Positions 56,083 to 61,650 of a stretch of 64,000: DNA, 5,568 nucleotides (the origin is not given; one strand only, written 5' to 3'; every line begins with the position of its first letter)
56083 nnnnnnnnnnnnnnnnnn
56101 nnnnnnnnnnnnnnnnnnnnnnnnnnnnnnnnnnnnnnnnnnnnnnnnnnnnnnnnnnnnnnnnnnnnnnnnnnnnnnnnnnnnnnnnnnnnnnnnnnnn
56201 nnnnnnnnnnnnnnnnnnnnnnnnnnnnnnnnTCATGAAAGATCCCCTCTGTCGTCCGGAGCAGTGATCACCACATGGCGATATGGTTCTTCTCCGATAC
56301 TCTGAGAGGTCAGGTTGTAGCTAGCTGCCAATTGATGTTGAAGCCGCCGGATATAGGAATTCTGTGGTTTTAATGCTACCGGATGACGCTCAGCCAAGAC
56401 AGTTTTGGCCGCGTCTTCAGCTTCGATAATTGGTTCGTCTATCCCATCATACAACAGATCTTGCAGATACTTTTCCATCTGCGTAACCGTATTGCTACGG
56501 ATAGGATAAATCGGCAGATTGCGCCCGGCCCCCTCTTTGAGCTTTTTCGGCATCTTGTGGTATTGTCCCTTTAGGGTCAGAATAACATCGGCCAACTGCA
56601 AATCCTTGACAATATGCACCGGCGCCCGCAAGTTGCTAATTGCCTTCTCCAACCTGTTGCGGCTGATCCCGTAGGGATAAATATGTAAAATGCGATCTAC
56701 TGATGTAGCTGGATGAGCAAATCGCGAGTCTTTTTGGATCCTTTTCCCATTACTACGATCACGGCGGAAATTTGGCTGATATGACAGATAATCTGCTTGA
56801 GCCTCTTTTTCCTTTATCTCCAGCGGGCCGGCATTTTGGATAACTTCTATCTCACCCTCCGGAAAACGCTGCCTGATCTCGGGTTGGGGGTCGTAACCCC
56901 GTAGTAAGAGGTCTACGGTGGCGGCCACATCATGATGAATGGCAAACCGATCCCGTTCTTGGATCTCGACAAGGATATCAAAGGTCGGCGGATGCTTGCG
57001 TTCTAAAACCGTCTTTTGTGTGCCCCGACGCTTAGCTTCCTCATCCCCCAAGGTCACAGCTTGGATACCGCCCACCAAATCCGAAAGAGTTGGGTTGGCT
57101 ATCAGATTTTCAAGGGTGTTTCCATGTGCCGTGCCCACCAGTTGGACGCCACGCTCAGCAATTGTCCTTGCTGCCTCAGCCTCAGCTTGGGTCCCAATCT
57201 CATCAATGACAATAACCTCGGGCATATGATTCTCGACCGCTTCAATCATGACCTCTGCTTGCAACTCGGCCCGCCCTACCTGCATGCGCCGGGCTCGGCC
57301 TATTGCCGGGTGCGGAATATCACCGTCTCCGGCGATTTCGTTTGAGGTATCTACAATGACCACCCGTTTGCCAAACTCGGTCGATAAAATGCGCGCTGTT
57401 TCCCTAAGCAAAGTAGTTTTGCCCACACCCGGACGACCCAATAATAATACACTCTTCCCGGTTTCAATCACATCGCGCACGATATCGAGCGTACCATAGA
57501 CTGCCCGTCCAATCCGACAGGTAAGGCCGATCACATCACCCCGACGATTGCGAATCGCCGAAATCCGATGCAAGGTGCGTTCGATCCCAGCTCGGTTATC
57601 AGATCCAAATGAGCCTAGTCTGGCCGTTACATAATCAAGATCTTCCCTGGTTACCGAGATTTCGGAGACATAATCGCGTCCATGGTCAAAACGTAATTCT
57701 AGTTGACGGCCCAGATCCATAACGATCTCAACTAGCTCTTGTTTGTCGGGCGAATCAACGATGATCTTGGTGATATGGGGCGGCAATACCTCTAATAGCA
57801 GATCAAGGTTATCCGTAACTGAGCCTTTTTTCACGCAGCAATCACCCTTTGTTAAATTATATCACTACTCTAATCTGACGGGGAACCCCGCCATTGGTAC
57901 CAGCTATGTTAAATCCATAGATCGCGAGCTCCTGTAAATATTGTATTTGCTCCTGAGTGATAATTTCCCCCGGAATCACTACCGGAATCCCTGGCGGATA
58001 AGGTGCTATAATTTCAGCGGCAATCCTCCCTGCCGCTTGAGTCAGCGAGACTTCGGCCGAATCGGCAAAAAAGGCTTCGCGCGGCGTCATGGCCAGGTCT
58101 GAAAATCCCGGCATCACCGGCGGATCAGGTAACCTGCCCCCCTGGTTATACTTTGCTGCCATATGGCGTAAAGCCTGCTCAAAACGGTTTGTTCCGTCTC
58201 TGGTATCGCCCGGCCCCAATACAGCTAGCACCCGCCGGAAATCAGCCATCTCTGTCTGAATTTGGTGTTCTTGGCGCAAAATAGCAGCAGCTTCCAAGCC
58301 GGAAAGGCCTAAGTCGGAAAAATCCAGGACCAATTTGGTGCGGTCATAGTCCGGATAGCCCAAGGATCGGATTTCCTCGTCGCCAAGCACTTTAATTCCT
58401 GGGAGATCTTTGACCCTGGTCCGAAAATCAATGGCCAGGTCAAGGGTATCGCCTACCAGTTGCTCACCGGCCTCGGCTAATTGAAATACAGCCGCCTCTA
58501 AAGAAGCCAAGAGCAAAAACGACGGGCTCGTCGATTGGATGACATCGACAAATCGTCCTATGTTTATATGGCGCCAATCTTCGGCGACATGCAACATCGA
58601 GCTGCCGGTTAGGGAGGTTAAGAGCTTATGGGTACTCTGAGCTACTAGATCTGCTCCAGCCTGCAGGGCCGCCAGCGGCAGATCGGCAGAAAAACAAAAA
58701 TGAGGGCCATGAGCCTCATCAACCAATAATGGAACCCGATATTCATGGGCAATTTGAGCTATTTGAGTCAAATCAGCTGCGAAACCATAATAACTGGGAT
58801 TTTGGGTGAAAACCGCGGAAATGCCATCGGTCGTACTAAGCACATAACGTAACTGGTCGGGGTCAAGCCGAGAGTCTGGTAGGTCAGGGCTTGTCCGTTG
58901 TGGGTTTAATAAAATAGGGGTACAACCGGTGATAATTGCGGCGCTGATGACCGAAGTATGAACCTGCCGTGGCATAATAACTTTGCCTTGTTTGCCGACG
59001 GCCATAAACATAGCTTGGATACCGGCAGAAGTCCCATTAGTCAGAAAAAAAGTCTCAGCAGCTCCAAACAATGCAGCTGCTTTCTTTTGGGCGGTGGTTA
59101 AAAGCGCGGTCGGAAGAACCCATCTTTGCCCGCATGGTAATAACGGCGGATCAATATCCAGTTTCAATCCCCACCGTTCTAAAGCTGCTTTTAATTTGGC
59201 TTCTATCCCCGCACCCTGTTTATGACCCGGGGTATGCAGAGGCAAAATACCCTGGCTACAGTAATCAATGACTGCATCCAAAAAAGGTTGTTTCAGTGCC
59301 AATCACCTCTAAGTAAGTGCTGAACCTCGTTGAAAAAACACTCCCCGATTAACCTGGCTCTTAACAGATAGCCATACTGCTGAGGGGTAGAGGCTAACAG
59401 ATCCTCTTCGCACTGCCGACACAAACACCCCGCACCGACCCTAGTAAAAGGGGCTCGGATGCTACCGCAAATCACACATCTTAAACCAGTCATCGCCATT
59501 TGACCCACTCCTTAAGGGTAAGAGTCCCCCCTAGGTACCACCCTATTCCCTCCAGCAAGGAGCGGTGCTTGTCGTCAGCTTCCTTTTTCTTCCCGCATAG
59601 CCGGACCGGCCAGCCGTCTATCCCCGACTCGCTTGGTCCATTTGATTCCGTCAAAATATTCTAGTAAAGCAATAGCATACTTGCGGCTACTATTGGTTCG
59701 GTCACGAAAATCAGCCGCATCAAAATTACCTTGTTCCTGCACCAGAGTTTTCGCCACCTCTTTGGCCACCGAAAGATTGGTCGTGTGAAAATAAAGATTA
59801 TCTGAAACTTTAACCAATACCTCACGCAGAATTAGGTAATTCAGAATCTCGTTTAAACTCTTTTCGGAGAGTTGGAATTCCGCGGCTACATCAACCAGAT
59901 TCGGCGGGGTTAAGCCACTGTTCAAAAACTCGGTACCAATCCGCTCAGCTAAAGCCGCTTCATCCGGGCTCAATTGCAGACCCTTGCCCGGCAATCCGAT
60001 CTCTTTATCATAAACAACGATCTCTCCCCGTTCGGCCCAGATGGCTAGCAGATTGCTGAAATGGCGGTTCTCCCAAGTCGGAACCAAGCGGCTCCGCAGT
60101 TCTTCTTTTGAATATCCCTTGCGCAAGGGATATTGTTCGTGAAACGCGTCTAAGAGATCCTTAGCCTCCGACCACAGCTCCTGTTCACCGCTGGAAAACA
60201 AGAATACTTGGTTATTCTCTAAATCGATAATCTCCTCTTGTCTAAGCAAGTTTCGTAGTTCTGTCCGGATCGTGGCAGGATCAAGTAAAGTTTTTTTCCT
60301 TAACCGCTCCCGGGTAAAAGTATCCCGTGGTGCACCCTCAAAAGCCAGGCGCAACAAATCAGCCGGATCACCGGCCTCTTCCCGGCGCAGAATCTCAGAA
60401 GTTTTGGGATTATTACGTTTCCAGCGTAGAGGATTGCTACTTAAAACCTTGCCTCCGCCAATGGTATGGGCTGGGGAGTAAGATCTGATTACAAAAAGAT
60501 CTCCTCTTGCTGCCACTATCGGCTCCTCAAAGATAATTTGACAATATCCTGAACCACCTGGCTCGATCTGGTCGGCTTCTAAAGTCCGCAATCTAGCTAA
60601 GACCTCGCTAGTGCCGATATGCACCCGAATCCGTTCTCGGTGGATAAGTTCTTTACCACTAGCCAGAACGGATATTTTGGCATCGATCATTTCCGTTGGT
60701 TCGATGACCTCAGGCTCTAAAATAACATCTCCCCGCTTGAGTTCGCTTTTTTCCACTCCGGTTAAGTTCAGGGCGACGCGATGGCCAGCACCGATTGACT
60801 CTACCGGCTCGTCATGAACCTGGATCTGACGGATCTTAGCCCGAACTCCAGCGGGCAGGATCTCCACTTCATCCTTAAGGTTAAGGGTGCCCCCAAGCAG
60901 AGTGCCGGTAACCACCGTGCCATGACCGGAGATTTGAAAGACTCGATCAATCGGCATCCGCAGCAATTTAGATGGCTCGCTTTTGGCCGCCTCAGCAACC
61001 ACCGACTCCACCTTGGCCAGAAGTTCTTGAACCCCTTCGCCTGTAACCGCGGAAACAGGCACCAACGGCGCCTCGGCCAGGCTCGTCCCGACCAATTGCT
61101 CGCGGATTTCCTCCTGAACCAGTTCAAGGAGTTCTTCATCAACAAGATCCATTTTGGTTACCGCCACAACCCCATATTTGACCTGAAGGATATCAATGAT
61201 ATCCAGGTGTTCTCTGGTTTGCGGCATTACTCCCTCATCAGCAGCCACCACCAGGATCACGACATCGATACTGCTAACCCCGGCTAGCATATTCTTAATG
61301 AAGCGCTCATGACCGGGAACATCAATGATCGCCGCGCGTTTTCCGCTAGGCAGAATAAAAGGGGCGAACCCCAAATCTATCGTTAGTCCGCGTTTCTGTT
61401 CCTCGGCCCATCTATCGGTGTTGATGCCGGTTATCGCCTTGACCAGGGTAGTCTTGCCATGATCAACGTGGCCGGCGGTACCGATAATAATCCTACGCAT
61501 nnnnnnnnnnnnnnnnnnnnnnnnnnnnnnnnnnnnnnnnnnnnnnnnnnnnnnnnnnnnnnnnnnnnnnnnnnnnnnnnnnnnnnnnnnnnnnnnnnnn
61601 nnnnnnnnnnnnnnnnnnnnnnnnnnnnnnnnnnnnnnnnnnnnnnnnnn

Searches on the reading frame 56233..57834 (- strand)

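Call 7: search_protein_families(library=ncbifam, proteins=[window:56233-57834:-])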
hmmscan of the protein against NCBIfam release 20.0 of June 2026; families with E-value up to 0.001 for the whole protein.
window:56233-57834:- (533 aa): 5 families
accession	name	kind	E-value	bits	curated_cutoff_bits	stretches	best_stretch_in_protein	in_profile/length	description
TIGR02858.1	spore_III_AA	equivalog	1.9e-22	79.8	281.3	1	100-255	84-247/272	stage III sporulation protein AA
NF041568.1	Jag_EloR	equivalog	1.9e-06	28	145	1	472-524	149-202/203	RNA-binding cell elongation regulator Jag/EloR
TIGR02868.1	CydC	equivalog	0.00019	20.2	329.05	1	116-157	351-392/530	thiol reductant ABC exporter subunit CydC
TIGR00416.1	sms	equivalog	0.00038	19.3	403.05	1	114-216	81-182/454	DNA repair protein RadA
TIGR03410.1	urea_trans_UrtE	equivalog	0.00093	18.7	285.8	0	111-156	8-56/230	urea ABC transporter ATP-binding subunit UrtE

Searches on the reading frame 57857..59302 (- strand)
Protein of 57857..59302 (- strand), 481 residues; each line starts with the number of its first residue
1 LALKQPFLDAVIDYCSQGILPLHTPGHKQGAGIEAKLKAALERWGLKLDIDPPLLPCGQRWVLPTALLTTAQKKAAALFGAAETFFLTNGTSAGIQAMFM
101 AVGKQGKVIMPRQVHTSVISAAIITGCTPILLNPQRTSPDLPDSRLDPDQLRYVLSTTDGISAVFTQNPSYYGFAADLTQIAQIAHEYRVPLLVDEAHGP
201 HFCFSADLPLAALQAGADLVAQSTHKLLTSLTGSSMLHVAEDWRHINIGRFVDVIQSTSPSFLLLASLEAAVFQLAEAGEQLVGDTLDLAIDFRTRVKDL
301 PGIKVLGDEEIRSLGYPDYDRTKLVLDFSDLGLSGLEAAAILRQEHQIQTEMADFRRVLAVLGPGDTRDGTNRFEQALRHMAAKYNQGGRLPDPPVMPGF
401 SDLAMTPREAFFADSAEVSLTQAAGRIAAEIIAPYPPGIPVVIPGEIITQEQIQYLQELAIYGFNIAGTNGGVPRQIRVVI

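Call 7: search_protein_families(library=ncbifam, proteins=[window:57857-59302:-])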
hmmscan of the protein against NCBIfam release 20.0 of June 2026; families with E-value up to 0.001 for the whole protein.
window:57857-59302:- (481 aa): 21 families
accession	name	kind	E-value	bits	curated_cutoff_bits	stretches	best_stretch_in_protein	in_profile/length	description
NF011928.0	PRK15399.1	subfamily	2.9e-27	95.2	968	2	6-300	131-442/713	lysine decarboxylase LdcC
NF011929.0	PRK15400.1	subfamily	2.4e-25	89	1056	2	68-300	197-442/714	lysine decarboxylase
NF011603.0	PRK15029.1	equivalog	2.6e-22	79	1167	3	400-463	659-729/756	arginine decarboxylase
TIGR04301.1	ODC_inducible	exception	2.4e-20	72.3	1310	2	407-459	628-684/719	ornithine decarboxylase SpeF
NF010092.0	PRK13578.1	subfamily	9.6e-20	70.4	794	2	405-459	626-684/720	ornithine decarboxylase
TIGR04318.1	lacto_ODC_hypo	hypoth_equivalog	5e-15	54.9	950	2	7-141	93-233/695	putative ornithine decarboxylase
TIGR02539.1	SepCysS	equivalog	2.3e-08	33.5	365.25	1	79-246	63-228/370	O-phospho-L-seryl-tRNA:Cys-tRNA synthase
NF006810.0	PRK09331.1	subfamily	3e-08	32.9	301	1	81-245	79-241/397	Sep-tRNA:Cys-tRNA synthetase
TIGR04427.1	PLP_DesI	equivalog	1.1e-07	31.4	650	1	69-236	55-210/390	dTDP-4-dehydro-6-deoxyglucose aminotransferase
NF000586.1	PRK00011.1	subfamily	3.3e-06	26.1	335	1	70-247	66-241/404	serine hydroxymethyltransferase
TIGR00858.1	bioF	equivalog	2.3e-05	23.3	426.45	1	70-199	70-191/365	8-amino-7-oxononanoate synthase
NF008687.0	PRK11706.1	equivalog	2.7e-05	23.1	375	1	79-201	44-158/375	dTDP-4-amino-4,6-dideoxygalactose transaminase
NF001696.0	PRK00451.1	equivalog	3.4e-05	22.9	364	1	89-191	136-235/447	aminomethyl-transferring glycine dehydrogenase subunit GcvPA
TIGR04343.1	egtE_PLP_lyase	equivalog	5.3e-05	22.2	400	1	139-247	123-223/370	ergothioneine biosynthesis PLP-dependent enzyme EgtE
TIGR01326.1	OAH_OAS_sulfhy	subfamily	0.0002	20.2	495.1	1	72-230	63-207/418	O-acetylhomoserine aminocarboxypropyltransferase/cysteine synthase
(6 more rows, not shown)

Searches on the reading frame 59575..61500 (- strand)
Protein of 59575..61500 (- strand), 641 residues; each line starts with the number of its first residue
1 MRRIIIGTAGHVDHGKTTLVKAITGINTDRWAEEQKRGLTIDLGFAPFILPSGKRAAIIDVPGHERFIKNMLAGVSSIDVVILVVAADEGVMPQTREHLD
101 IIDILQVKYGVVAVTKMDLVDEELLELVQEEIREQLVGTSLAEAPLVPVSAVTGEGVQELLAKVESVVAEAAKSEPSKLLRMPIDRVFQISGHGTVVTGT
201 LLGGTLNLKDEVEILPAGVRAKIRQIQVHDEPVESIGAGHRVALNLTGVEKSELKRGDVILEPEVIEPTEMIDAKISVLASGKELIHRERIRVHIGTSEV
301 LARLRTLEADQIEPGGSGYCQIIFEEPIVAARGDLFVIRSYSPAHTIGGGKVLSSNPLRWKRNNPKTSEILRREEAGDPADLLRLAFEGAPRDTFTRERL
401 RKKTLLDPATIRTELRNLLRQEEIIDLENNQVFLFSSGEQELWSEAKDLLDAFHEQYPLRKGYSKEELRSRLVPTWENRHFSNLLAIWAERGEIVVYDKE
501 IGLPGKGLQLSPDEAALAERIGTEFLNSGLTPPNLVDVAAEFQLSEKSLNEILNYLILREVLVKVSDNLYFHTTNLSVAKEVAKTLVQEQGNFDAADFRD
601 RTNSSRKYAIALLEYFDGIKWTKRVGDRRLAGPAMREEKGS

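Call 7: search_protein_families(library=ncbifam, proteins=[window:59575-61500:-])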
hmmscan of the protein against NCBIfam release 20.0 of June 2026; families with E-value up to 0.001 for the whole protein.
window:59575-61500:- (641 aa): 40 families (the best 25 are shown)
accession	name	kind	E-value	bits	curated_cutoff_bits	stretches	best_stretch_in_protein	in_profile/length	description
TIGR00475.1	selB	equivalog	1.1e-119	400.7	242.25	1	4-629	1-577/581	selenocysteine-specific translation elongation factor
NF000766.0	PRK00049.1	subfamily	4.8e-53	180.4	449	1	4-353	13-392/396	elongation factor Tu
NF009373.0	PRK12736.1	subfamily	6.4e-53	179.9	452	1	4-353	13-390/394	elongation factor Tu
NF008969.0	PRK12317.1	subfamily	2.4e-51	174.7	502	1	29-339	61-383/426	elongation factor 1-alpha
NF009372.0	PRK12735.1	subfamily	3.5e-49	167.7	479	1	4-352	13-391/396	elongation factor Tu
NF003077.0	PRK04000.1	equivalog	4e-46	158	315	2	54-223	85-261/412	translation initiation factor IF-2 subunit gamma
TIGR00485.1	EF-Tu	equivalog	6.3e-46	156.9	522.4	1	4-352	13-389/394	elongation factor Tu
TIGR03680.1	eif2g_arch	equivalog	8e-46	157.1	514.5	2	55-222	82-256/407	translation initiation factor IF-2 subunit gamma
TIGR00483.1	EF-1_alpha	equivalog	2.5e-41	141.6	540.1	1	29-285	61-334/427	translation elongation factor EF-1 subunit alpha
TIGR02034.1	CysN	subfamily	1.8e-35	122.8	336.1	1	31-308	58-344/406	sulfate adenylyltransferase, large subunit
NF004035.0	PRK05506.1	subfamily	4.1e-34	117.9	715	1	28-307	79-367/632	bifunctional sulfate adenylyltransferase subunit 1/adenylylsulfate kinase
NF003478.0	PRK05124.1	equivalog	2.2e-33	115.5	590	1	32-307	86-370/475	sulfate adenylyltransferase subunit CysN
TIGR00487.1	IF-2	equivalog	8.2e-24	84.3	424.4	1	5-213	89-295/587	translation initiation factor IF-2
TIGR00231.1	small_GTP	domain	1.6e-16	60.5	42.5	1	1-165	1-163/164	GTP-binding protein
NF012153.1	tet_protect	equivalog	2.5e-15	55.8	775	1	8-136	29-145/614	tetracycline resistance ribosomal protection protein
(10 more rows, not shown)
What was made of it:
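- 59575..61500 (-): selB, the Sec-specific elongation factor. Its ATG abuts the selA stop. It carries the C-terminal winged-helix domains that bind the SECIS. TIGR00475 scores 400.7 bits against a cutoff of 242.25 (call 7).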
